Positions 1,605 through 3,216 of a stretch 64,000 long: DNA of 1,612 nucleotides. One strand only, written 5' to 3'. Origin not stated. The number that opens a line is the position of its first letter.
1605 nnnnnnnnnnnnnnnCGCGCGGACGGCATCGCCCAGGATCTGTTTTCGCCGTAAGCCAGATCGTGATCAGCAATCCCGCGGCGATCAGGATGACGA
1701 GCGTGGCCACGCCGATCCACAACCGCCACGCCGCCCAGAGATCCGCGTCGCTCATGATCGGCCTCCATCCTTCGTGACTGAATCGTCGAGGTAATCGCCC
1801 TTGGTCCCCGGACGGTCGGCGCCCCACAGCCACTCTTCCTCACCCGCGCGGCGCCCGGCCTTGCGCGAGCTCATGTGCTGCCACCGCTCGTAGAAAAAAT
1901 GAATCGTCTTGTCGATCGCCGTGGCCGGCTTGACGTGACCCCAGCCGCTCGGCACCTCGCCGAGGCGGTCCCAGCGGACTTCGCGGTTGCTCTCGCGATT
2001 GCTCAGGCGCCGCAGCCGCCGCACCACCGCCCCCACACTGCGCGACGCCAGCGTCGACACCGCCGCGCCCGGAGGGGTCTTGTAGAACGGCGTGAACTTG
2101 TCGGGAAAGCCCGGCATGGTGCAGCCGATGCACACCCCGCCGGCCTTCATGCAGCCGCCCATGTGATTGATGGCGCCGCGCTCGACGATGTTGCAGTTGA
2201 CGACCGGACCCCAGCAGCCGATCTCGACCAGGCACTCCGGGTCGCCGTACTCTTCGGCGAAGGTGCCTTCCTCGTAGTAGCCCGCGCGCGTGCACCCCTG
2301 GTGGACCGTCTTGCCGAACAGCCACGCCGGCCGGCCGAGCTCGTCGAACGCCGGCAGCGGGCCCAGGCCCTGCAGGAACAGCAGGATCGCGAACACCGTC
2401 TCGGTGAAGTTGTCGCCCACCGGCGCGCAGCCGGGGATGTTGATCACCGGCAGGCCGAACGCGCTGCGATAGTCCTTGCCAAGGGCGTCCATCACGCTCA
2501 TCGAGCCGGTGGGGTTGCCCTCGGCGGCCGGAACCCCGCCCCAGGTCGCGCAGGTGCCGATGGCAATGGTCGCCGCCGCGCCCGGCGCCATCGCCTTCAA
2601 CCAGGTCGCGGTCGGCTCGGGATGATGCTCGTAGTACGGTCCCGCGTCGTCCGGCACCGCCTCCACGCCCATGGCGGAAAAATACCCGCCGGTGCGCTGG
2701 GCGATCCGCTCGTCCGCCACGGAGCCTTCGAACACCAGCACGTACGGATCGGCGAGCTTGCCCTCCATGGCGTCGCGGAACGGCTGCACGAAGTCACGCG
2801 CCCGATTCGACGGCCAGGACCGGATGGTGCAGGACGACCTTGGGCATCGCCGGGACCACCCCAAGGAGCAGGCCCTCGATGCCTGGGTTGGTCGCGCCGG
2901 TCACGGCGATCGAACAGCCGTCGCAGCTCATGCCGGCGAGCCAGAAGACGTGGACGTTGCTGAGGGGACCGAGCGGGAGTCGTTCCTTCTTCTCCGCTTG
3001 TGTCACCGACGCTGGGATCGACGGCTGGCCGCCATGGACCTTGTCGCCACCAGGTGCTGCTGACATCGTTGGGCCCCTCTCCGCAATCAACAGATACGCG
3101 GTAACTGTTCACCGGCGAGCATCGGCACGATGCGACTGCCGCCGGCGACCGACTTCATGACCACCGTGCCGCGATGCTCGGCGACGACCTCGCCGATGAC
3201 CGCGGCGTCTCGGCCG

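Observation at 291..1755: Five translationally coupled, paralogous single-pass membrane-protein genes inserted between the [NiFe]-hydrogenase small- and large-subunit genes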

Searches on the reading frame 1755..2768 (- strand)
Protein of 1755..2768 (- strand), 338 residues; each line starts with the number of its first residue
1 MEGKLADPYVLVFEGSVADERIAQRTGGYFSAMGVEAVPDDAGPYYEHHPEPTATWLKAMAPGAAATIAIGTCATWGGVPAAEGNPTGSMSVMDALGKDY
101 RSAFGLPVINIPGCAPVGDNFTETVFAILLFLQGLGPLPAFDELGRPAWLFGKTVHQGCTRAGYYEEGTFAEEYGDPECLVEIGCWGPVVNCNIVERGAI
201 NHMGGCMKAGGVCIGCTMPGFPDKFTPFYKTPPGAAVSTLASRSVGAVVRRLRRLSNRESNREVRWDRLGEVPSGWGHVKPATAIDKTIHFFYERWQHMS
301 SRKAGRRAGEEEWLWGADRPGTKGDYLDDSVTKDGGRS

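Call 23: find_encoding_contigs(protein=P0124, flank=8000, max_places=5)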
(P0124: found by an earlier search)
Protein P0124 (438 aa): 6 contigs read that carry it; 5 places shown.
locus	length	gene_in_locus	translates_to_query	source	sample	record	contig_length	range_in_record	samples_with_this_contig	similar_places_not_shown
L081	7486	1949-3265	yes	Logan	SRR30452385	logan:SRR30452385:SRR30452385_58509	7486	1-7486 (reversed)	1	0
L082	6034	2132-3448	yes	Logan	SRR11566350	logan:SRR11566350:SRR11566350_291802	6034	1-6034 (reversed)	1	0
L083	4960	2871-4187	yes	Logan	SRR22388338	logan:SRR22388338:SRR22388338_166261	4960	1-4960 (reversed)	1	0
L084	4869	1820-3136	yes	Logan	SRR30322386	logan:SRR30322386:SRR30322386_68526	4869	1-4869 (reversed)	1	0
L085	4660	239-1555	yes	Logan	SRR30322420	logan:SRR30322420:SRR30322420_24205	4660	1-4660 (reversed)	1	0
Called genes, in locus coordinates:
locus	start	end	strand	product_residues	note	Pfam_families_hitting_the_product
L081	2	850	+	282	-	?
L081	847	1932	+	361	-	PF00586:AIRS, PF02769:AIRS_C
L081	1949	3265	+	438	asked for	PF01058:Oxidored_q6, PF14720:NiFe_hyd_SSU_C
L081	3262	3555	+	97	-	-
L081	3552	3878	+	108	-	-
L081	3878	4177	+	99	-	-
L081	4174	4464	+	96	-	-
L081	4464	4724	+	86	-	-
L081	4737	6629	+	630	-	PF00374:NiFeSe_Hases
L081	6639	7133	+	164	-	-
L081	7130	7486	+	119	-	?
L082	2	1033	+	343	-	?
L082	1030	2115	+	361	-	PF00586:AIRS, PF02769:AIRS_C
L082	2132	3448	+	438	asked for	PF01058:Oxidored_q6, PF14720:NiFe_hyd_SSU_C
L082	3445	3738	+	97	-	-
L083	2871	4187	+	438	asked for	PF01058:Oxidored_q6, PF14720:NiFe_hyd_SSU_C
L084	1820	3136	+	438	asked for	PF01058:Oxidored_q6, PF14720:NiFe_hyd_SSU_C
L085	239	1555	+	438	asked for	PF01058:Oxidored_q6, PF14720:NiFe_hyd_SSU_C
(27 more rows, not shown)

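Call 41: search_solved_structures(query=L081:4737-6626:+, max_evalue=1e-10, show_alignments=0)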
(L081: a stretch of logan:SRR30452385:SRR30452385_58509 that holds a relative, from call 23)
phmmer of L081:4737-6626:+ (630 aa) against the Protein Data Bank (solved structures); distinct sequences matched with E-value up to 1e-10: 66 (the best 60 are shown).
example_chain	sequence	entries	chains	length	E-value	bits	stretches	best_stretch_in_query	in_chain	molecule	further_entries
5aa5_C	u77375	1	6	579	5.4e-153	514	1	52-609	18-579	NIFE-HYDROGENASE LARGE SUBUNIT, HOFG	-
5jrd_L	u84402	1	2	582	4e-50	174.1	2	216-609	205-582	Hydrogenase-1 large chain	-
5lmm_L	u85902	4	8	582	8.3e-50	173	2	216-609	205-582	Hydrogenase-1 large chain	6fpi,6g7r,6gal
3uqy_L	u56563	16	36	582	8.9e-50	172.9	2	216-609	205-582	Hydrogenase-1 large chain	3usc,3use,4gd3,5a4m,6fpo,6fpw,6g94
5lry_L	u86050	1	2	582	1.3e-49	172.4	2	216-609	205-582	Hydrogenase-1 large chain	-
4ue3_LLL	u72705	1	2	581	2.2e-49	171.6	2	216-609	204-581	Hydrogenase-1 large chain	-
5a4i_L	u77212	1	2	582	4.4e-49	170.7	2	216-609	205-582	Hydrogenase-1 large chain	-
3myr_B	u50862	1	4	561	8.9e-49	169.6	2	210-609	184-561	Nickel-dependent hydrogenase large subunit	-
5a4f_L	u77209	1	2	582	1.2e-48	169.2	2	216-609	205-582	Hydrogenase-1 large chain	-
5adu_L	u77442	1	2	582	1.9e-48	168.5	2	216-609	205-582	Hydrogenase-1 large chain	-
1frf_L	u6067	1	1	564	1.9e-47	165.3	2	59-192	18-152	[NI-FE] HYDROGENASE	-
5jsu_B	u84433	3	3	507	2.2e-47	165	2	57-271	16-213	Periplasmic [NiFeSe] hydrogenase, large subunit, selenocysteine-containing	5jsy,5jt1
1e3d_B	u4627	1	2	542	1.2e-46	162.6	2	50-184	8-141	[NiFe] hydrogenase large subunit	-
6gam_L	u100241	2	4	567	1.5e-46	162.3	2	384-612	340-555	Hydrogenase-2 large chain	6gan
6en9_L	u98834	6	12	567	1.5e-46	162.3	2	384-612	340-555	Hydrogenase-2 large chain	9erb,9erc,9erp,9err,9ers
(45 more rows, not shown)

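Call 47: search_protein_families(library=ncbifam, max_evalue=1, proteins=[L081:4737-6626:+, L081:6639-7130:+, L081:7130-7486:+])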
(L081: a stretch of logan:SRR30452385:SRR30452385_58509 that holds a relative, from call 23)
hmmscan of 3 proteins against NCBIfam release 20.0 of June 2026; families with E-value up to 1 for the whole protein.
L081:4737-6626:+ (630 aa): 9 families
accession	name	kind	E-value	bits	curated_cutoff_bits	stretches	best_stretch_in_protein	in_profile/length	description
NF033181.1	NiFeSe_hydrog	equivalog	1.6e-83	281.3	600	1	59-611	6-497/507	nickel-dependent hydrogenase large subunit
NF045518.1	H2_NiFeSe_large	exception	6.2e-60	203.4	780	1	57-610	4-481/485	NiFeSe hydrogenase large subunit HysA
NF007778.0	PRK10467.1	equivalog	6.4e-55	186.5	969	3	385-613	341-556/567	hydrogenase 2 large subunit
NF007550.0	PRK10170.1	equivalog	8.3e-52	176.4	1101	2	215-616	204-589/597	Ni/Fe-hydrogenase large subunit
TIGR03295.1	frhA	equivalog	9.8e-24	84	392.5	2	89-322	37-228/412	coenzyme F420 hydrogenase subunit alpha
NF040828.1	sulfhyd_ShyA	equivalog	2.7e-18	66.1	700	2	59-169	5-114/415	NAD(P)-dependent hydrogenase/sulfhydrogenase 2 subunit alpha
NF041785.2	VhuA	equivalog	2e-14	53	800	2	59-171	6-117/418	F420-non-reducing hydrogenase Vhu subunit A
NF040832.1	sulfhyd_HydA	equivalog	5.6e-11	42.2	880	2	60-171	8-118/426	NADPH-dependent hydrogenase/sulfhydrogenase 1 subunit alpha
NF041786.2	VhuU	equivalog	0.085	12.7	70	1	597-610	15-28/45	F420-non-reducing hydrogenase selenoprotein subunit VhuU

L081:6639-7130:+ (164 aa): 2 families
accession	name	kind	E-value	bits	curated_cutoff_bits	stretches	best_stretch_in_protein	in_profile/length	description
TIGR00072.1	hydrog_prot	superfamily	1.5e-09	38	47.45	1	8-159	5-144/145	hydrogenase maturation protease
NF005456.0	PRK07050.1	equivalog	0.028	13.1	500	1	32-127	104-204/394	cystathionine beta-lyase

L081:7130-7486:+ (119 aa): 0 families

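Call 53: search_protein_families(library=pfam, max_evalue=0.01, proteins=[L081:6639-7130:+, L081:7130-7486:+])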
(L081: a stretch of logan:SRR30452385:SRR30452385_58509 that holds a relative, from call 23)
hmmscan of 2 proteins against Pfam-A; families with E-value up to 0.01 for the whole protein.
L081:6639-7130:+ (164 aa): 0 families

L081:7130-7486:+ (119 aa): 0 families

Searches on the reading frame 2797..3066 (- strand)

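Call 47: search_protein_families(library=ncbifam, max_evalue=1, proteins=[L081:4737-6626:+, L081:6639-7130:+, L081:7130-7486:+])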
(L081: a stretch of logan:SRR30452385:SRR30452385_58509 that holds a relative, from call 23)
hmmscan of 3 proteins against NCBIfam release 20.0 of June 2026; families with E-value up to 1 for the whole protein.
L081:4737-6626:+ (630 aa): 9 families
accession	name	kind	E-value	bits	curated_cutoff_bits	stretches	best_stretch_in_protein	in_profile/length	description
NF033181.1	NiFeSe_hydrog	equivalog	1.6e-83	281.3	600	1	59-611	6-497/507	nickel-dependent hydrogenase large subunit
NF045518.1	H2_NiFeSe_large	exception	6.2e-60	203.4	780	1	57-610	4-481/485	NiFeSe hydrogenase large subunit HysA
NF007778.0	PRK10467.1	equivalog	6.4e-55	186.5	969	3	385-613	341-556/567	hydrogenase 2 large subunit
NF007550.0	PRK10170.1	equivalog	8.3e-52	176.4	1101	2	215-616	204-589/597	Ni/Fe-hydrogenase large subunit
TIGR03295.1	frhA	equivalog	9.8e-24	84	392.5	2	89-322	37-228/412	coenzyme F420 hydrogenase subunit alpha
NF040828.1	sulfhyd_ShyA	equivalog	2.7e-18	66.1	700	2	59-169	5-114/415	NAD(P)-dependent hydrogenase/sulfhydrogenase 2 subunit alpha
NF041785.2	VhuA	equivalog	2e-14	53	800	2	59-171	6-117/418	F420-non-reducing hydrogenase Vhu subunit A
NF040832.1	sulfhyd_HydA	equivalog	5.6e-11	42.2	880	2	60-171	8-118/426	NADPH-dependent hydrogenase/sulfhydrogenase 1 subunit alpha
NF041786.2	VhuU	equivalog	0.085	12.7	70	1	597-610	15-28/45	F420-non-reducing hydrogenase selenoprotein subunit VhuU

L081:6639-7130:+ (164 aa): 2 families
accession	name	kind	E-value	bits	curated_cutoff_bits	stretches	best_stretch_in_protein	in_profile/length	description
TIGR00072.1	hydrog_prot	superfamily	1.5e-09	38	47.45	1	8-159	5-144/145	hydrogenase maturation protease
NF005456.0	PRK07050.1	equivalog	0.028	13.1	500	1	32-127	104-204/394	cystathionine beta-lyase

L081:7130-7486:+ (119 aa): 0 families

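Call 53: search_protein_families(library=pfam, max_evalue=0.01, proteins=[L081:6639-7130:+, L081:7130-7486:+])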
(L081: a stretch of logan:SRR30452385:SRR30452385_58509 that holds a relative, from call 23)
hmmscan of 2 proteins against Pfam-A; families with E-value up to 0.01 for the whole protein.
L081:6639-7130:+ (164 aa): 0 families

L081:7130-7486:+ (119 aa): 0 families
